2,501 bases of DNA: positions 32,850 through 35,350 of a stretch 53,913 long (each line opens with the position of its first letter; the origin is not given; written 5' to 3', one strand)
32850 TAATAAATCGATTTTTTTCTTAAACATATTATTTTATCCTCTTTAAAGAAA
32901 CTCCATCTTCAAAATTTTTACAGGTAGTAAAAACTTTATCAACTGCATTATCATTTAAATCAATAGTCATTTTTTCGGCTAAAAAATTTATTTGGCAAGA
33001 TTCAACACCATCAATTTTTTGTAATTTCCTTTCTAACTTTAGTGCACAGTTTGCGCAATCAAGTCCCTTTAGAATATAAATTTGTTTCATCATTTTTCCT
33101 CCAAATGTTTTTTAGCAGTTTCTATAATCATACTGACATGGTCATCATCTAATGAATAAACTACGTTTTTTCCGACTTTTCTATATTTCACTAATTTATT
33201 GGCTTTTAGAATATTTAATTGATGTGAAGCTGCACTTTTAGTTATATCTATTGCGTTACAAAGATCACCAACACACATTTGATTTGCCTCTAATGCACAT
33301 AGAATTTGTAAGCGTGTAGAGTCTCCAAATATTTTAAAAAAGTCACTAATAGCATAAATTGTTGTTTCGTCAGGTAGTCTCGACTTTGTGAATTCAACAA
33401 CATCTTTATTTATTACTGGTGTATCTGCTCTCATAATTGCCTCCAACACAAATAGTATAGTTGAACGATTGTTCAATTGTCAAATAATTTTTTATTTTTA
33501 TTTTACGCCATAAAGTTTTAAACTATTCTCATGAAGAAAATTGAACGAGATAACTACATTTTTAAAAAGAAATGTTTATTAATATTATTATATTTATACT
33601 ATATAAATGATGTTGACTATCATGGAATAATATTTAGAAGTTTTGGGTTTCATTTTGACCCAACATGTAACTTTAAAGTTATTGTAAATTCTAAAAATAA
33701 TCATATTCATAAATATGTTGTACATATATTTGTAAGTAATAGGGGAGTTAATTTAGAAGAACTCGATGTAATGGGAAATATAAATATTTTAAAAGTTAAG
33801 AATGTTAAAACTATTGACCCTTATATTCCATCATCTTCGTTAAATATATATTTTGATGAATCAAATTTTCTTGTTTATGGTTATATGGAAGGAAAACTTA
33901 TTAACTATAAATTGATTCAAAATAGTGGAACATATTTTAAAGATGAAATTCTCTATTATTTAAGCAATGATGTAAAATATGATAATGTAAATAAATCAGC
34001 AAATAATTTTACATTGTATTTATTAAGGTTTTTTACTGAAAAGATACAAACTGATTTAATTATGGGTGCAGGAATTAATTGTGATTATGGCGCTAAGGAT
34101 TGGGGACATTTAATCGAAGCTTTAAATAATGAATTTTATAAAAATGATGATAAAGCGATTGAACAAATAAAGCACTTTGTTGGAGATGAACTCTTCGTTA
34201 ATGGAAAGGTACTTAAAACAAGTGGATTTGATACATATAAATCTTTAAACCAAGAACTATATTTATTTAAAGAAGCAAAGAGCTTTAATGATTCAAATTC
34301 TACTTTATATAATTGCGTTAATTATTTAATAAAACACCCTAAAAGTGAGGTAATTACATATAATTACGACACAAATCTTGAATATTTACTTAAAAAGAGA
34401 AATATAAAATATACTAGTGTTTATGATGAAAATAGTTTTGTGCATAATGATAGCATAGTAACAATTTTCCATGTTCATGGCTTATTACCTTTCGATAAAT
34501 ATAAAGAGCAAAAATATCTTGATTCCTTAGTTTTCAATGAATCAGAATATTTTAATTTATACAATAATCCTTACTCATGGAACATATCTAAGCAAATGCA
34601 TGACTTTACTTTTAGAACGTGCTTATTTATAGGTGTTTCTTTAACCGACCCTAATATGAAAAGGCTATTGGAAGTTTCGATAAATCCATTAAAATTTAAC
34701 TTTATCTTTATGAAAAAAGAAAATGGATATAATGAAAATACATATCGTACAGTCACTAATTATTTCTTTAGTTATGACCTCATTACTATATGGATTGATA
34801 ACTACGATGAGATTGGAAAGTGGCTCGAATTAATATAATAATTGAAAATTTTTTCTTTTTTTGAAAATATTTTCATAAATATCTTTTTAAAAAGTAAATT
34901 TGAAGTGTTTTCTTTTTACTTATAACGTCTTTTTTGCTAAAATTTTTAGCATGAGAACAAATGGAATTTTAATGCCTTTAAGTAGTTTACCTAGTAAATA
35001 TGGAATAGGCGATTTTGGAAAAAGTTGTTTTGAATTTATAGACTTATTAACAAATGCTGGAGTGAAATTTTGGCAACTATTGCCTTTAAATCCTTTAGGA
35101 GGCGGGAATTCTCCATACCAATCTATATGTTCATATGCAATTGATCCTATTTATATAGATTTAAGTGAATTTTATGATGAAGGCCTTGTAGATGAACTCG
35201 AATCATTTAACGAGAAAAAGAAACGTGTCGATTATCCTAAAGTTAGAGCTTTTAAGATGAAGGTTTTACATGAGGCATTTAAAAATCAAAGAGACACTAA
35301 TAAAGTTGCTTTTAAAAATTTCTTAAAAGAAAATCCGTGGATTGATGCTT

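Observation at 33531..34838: Standalone 435-aa SIR2-like (SIR2_2) protein with an unrecognised N-terminal domain: candidate single-gene NADase defence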

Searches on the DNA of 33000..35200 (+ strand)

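Call 51: search_rna_families(source=window, start=33000, end=35200, threshold=evalue, max_evalue=1)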
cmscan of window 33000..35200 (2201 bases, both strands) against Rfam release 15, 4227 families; matches with E-value up to 1: 0.
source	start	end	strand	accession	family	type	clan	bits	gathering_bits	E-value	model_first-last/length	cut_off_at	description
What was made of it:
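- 33477..33530 (.): 54-nt divergent intergenic region shared with arsR. It holds weak promoter-like sites for the SIR2 gene and a strong one for arsR. No Rfam element is present (call 51).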

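Call 52: search_rna_families(source=L030, start=7500, end=9600, threshold=evalue, max_evalue=1)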
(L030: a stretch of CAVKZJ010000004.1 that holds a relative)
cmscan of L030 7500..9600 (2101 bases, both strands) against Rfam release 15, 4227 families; matches with E-value up to 1: 3.
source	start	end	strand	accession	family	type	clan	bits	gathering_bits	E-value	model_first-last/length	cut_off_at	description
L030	9338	9494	-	RF01859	Phe_leader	Cis-reg; leader;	-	26.9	55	0.096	1-125/125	no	Phenylalanine leader peptide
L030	8883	8996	+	RF01177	snR67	Gene; snRNA; snoRNA; CD-box;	CL00053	19.2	55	0.59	1-83/83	no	Small nucleolar RNA snR67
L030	7863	7994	+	RF00260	HepC_CRE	Cis-reg;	-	18.5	140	0.052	1-176/176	no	Hepatitis C virus (HCV) cis-acting replication element (CRE)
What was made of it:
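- Tried and rejected: Rfam at E up to 1 gave nothing in the window and only sub-threshold noise in L030 (calls 51, 52).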

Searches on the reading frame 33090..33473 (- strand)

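Call 38: search_protein_families(library=pfam, proteins=[window:33090-33473:-], max_evalue=0.001)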
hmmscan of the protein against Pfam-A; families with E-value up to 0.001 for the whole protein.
window:33090-33473:- (127 aa): 3 families
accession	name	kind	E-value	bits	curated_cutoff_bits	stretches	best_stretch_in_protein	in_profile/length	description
PF01022.26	HTH_5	-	1.9e-14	53.7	22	1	51-97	1-47/47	Bacterial regulatory protein, arsR family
PF12840.13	HTH_20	-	4.2e-07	30.3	27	1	50-97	2-50/51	Helix-turn-helix domain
PF12802.13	MarR_2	-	0.00029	21.4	27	1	54-99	7-54/61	MarR family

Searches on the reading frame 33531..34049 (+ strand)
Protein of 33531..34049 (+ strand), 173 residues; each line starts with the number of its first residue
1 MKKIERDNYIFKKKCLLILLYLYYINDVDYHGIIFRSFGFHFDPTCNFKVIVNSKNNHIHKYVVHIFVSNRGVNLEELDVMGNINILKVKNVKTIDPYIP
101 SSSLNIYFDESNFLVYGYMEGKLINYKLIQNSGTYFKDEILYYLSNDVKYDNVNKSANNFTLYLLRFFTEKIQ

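Call 39: predict_structure(alignment_id=A2)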
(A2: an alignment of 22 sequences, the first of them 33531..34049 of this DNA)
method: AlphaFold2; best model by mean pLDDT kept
length: 173 residues; sequences in the alignment: 22
mean_pLDDT: 88.4   pTM: 0.86
mean pLDDT of the five models: 88.4, 87.3, 86.2, 85.9, 85.7
residues with pLDDT >= 90: 110; 70-90: 50; 50-70: 13; < 50: 0
segments of 3 or more residues with pLDDT < 50: none
pLDDT, mean of each block of 10 residues (from residue 1): 88 93 94 80 79 88 93 92 95 92 95 93 91 63 87 90 93 69
secondary structure, 60 per line:
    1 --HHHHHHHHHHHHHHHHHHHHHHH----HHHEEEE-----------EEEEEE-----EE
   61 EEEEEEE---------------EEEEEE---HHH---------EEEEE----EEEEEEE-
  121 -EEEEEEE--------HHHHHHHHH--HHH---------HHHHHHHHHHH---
elements in order: H3-25 E33-36 E48-53 E59-67 E83-88 E104-108 E113-119 E122-128 H137-145 H160-170
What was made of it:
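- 33531..34046 (+): N-terminal domain, residues 1-172: one long helix (3-25), seven beta strands, two helices. Private to this family, with no detectable sequence or structure relative. AF2 gives pLDDT 88.4 and pTM 0.86 (call 39).
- Tried and rejected: The hydrophobic run is too short, at about 14 residues, and AF2 models the helix with high confidence as part of the folded domain (call 39).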

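Call 43: fold_search(model_id=the predicted structure, library=pdb)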
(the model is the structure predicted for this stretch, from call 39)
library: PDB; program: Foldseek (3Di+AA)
matches with E <= 10: 804; with E <= 0.001: 0
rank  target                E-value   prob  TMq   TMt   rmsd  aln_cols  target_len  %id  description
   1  2czr                  1.2e-02  0.38  0.26  0.21  13.5       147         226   12  Crystal structure of TBP-interacting protein (Tk-TIP26) and implications for its inhibition mechanism of the interaction (released 2006-02-14)
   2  6g2d_B                2.6e-02  0.66  0.32  0.12   8.4       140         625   11  Citrate-induced acetyl-CoA carboxylase (ACC-Cit) filament at 5.4 A resolution (released 2018-06-13)
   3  2kkn_MODEL_1_A        3.1e-02  0.51  0.23  0.25   5.6        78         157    8  Solution NMR structure of Themotoga maritima protein TM1076: Northeast Structural Genomics Consortium target V (released 2009-10-06)
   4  9qcc_M                1.0e-01  0.20  0.24  0.13   8.2       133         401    4  Activated XauSPARDA filament assembly with bound dsDNA substrate (released 2025-12-17)
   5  9jsz_J                1.1e-01  0.28  0.31  0.16   9.7       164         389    9  active NbaSPARDA complexes (released 2025-04-02)
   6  2vsz_B                1.2e-01  0.11  0.18  0.21  18.4       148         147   14  Crystal Structure of the ELMO1 PH domain (released 2009-03-10)
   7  3c0u_A                1.3e-01  0.13  0.22  0.22  12.7       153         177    6  Crystal structure of E.coli yaeQ protein (released 2008-01-29)
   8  9jt2_F                1.6e-01  0.18  0.24  0.12   6.9       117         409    8  substrate-bound NbaSPARDA complexes (released 2025-04-02)
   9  6xb3_O                1.7e-01  0.21  0.21  0.16  10.1       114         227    8  Structure of AcNPV poxin in post-reactive state with Gp[2'-5']Ap[3'] (released 2020-11-25)
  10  5tue_A                2.1e-01  0.03  0.12  0.08  18.5       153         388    8  Crystal structure of tetracycline destructase Tet(50) (released 2017-05-10)
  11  6c6p_A                2.2e-01  0.05  0.13  0.06  15.6       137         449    5  Human squalene epoxidase (SQLE, squalene monooxygenase) structure with FAD and NB-598 (released 2019-01-16)
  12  8wv3_B                2.4e-01  0.04  0.12  0.12  13.2       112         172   10  NUDIX hydrolase from Bacillus methanolicus (released 2024-10-30)
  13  3ajv_B                2.5e-01  0.15  0.22  0.21  10.9       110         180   11  Splicing endonuclease from Aeropyrum pernix (released 2010-11-17)
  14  6xb3_C                2.7e-01  0.14  0.19  0.15  10.9       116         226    8  Structure of AcNPV poxin in post-reactive state with Gp[2'-5']Ap[3'] (released 2020-11-25)
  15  5kew_E                2.7e-01  0.10  0.19  0.29  11.4        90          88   20  Vibrio parahaemolyticus VtrA/VtrC complex bound to the bile salt taurodeoxycholate (released 2016-07-20)
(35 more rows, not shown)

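Call 44: fold_search(model_id=the predicted structure, library=viral)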
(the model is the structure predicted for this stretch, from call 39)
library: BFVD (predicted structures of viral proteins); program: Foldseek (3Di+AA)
matches with E <= 10: 973; with E <= 0.001: 0
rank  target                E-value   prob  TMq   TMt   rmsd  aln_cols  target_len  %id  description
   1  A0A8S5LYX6            1.6e-02  0.41  0.20  0.04   7.0        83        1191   12  Uncharacterized protein (Fragment) [Siphoviridae sp. ct9Y44]
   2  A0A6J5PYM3            2.1e-02  0.47  0.27  0.16  12.5       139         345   16  Uncharacterized protein [uncultured Caudovirales phage]
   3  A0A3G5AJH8            3.3e-02  0.35  0.21  0.16   9.8       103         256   14  Uncharacterized protein [Solivirus sp.]
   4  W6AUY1                4.0e-02  0.60  0.32  0.33   7.4       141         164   12  (no name in the UniProt tables at hand)
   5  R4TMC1                5.5e-02  0.30  0.21  0.22   9.9        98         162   18  Uncharacterized protein [Haloarcula hispanica tailed virus 1]
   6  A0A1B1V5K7            6.2e-02  0.12  0.16  0.13  13.8       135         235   16  p26 [Malacosoma sp. alphabaculovirus]
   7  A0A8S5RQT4            6.6e-02  0.28  0.22  0.24  22.6       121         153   12  (no name in the UniProt tables at hand)
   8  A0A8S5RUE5            6.6e-02  0.23  0.20  0.28  14.6       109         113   16  (no name in the UniProt tables at hand)
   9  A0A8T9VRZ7            6.6e-02  0.23  0.27  0.27  12.2       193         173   10  (no name in the UniProt tables at hand)
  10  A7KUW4                8.0e-02  0.12  0.17  0.12  15.4       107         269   11  (no name in the UniProt tables at hand)
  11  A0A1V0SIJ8            8.0e-02  0.11  0.23  0.10  14.1       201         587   12  Uncharacterized protein [Klosneuvirus KNV1]
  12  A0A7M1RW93            8.6e-02  0.09  0.17  0.08  27.3       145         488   12  Uncharacterized protein [uncultured phage cr1_1]
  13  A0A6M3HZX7            9.7e-02  0.66  0.25  0.34   4.8        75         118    9  (no name in the UniProt tables at hand)
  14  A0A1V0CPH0            9.7e-02  0.09  0.15  0.16  14.2       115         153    9  (no name in the UniProt tables at hand)
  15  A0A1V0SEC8            1.1e-01  0.16  0.20  0.10  20.7       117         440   16  Uncharacterized protein [Indivirus ILV1]
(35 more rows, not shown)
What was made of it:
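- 33531..34046 (+): Foldseek best hits are E=0.012 in PDB and 0.016 in BFVD (calls 43, 44).
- Checked: The domain folds at pLDDT 88.4 (call 39), yet the best Foldseek hits are E=0.012 in PDB and 0.016 in BFVD, with TM-score 0.33 or less among the listed hits (calls 43, 44).
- Tried and rejected: Foldseek against PDB and BFVD gave nothing significant (calls 43, 44).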

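Call 45: search_protein_representatives(alignment_id=A2)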
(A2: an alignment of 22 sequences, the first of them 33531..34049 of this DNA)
Query: 22 sequences, 173 profile positions. Proteins with E-value up to 0.001 (for the whole library): 12; up to 1e-10: 8; up to 1e-30: 6. The best 12 are listed.
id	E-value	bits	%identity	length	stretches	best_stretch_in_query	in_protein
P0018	1.4e-77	275.9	-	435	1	1-173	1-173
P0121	1.4e-63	230.4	-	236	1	1-173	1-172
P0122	6.1e-61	221.8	-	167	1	4-168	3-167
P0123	4.5e-52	192.9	-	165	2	1-56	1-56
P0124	6.2e-46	172.9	-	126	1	1-122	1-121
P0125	3.8e-31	124.8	-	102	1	1-70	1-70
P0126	8.4e-29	117.1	-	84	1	1-63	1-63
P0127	1.6e-14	70.6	-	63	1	81-136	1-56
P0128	2.2e-10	57.2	-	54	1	1-41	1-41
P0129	3.1e-05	40.4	-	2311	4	86-128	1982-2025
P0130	4.8e-04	36.5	-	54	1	95-133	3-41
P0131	7.4e-04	35.9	-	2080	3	45-98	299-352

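Call 81: search_solved_structures(query=A2, max_evalue=10)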
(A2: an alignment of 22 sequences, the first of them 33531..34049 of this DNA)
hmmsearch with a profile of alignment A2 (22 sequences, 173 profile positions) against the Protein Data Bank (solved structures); distinct sequences matched with E-value up to 10: 1.
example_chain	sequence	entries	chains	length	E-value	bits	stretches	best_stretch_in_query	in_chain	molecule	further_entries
2qvo_A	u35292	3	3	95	0.78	13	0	52-94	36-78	Uncharacterized protein AF_1382 | Protein AF_1382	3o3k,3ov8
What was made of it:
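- Checked: A profile search of PDB sequences gives a best E of 0.78 (call 81).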

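Call 83: search_protein_families(library=phrogs, proteins=[window:33531-34049:+], max_evalue=0.1)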
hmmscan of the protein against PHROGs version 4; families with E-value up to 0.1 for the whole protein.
window:33531-34049:+ (173 aa): 0 families
